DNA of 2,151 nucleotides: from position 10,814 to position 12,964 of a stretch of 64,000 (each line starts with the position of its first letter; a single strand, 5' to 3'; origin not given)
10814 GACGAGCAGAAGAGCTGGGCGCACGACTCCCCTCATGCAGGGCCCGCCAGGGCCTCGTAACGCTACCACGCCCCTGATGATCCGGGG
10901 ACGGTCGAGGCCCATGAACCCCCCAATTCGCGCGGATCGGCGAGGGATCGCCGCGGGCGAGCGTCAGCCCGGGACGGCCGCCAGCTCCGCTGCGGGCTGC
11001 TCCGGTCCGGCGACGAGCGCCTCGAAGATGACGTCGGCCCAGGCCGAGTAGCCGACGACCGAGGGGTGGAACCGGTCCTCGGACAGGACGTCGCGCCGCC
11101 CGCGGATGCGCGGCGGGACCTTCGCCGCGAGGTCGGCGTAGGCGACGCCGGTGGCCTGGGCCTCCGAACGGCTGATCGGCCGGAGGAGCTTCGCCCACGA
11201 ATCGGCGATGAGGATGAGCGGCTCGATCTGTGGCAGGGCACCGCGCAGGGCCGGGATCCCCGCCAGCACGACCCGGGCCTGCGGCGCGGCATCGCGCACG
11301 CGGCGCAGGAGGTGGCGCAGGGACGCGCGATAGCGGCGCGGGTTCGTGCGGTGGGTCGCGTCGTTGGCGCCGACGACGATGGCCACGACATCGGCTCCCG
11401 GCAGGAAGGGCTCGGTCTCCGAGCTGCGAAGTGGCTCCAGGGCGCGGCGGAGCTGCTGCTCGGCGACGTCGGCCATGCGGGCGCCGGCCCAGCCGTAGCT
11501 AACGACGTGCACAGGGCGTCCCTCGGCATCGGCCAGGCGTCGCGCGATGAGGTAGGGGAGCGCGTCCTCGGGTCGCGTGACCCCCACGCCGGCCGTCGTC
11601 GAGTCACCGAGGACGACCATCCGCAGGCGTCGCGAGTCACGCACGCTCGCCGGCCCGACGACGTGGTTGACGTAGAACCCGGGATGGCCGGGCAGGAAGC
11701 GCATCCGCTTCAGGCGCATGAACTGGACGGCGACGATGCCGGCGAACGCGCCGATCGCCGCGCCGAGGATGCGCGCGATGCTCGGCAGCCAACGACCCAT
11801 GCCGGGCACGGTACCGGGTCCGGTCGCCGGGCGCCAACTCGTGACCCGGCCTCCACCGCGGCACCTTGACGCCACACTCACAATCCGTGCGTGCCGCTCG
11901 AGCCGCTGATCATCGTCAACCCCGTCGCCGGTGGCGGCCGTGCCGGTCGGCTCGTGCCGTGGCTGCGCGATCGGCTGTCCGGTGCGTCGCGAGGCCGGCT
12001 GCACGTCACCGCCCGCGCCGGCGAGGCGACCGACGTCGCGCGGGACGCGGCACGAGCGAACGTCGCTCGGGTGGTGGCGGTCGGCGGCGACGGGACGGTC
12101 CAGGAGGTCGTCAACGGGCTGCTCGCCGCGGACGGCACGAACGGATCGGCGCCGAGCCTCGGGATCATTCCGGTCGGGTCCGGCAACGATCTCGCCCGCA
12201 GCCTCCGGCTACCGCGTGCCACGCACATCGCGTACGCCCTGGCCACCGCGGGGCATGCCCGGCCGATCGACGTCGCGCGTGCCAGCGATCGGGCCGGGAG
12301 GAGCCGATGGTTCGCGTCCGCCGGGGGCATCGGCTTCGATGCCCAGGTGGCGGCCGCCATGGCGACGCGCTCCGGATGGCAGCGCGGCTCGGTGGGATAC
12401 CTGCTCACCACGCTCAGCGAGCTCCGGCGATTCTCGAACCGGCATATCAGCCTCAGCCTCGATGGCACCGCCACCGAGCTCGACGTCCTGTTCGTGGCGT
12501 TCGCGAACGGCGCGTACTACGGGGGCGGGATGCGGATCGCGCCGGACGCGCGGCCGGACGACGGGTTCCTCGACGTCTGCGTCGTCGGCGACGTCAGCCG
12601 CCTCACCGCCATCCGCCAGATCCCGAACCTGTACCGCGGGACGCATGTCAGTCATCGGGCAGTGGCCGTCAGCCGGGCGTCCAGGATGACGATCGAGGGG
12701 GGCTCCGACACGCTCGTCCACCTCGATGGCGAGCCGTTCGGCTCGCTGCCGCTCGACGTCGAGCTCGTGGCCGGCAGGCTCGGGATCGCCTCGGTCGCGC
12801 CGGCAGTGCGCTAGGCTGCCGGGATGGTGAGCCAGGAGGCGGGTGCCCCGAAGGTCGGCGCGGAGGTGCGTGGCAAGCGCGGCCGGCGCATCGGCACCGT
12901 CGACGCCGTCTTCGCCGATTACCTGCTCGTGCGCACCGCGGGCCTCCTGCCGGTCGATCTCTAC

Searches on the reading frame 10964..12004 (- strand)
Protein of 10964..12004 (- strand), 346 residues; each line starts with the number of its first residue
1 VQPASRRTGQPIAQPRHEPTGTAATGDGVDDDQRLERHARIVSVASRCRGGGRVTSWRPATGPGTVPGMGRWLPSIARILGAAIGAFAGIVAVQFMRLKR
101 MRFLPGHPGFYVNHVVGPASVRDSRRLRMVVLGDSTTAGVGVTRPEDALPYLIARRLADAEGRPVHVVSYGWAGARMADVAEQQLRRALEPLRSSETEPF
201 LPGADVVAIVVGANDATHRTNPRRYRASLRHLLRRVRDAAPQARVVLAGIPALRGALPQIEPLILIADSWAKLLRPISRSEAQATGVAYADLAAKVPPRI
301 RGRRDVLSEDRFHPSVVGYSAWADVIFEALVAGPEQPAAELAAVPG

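Call 12: search_protein_families(library=pfam, proteins=[window:10964-12004:-], max_evalue=0.001)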
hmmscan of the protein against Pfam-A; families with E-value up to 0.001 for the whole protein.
window:10964-12004:- (346 aa): 2 families
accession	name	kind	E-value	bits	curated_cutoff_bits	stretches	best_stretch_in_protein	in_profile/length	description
PF13472.12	Lipase_GDSL_2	-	1.4e-28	101.1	32.9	1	131-320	1-177/178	GDSL-like Lipase/Acylhydrolase family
PF00657.28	Lipase_GDSL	-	1.4e-18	68.3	23.6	1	130-325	2-207/208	GDSL-like Lipase/Acylhydrolase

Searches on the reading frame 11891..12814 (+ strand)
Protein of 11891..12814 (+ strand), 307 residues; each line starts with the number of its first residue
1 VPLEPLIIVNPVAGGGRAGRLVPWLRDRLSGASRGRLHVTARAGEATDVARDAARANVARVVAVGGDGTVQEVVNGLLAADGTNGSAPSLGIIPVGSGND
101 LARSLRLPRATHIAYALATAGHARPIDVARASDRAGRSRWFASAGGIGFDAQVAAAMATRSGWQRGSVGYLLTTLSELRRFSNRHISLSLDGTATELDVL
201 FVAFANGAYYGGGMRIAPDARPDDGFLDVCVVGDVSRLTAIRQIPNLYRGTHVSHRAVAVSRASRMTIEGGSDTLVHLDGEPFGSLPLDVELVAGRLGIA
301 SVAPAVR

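Call 12: search_protein_families(library=pfam, proteins=[window:11891-12814:+], max_evalue=0.001)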
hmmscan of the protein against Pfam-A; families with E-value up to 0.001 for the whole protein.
window:11891-12814:+ (307 aa): 2 families
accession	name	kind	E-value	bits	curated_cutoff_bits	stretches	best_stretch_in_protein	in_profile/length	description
PF19279.4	YegS_C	-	2.5e-41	141.5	27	1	147-299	5-156/158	YegS C-terminal NAD kinase beta sandwich-like domain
PF00781.29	DAGK_cat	-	3.2e-29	101.5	23.6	1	6-130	3-124/125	Diacylglycerol kinase catalytic domain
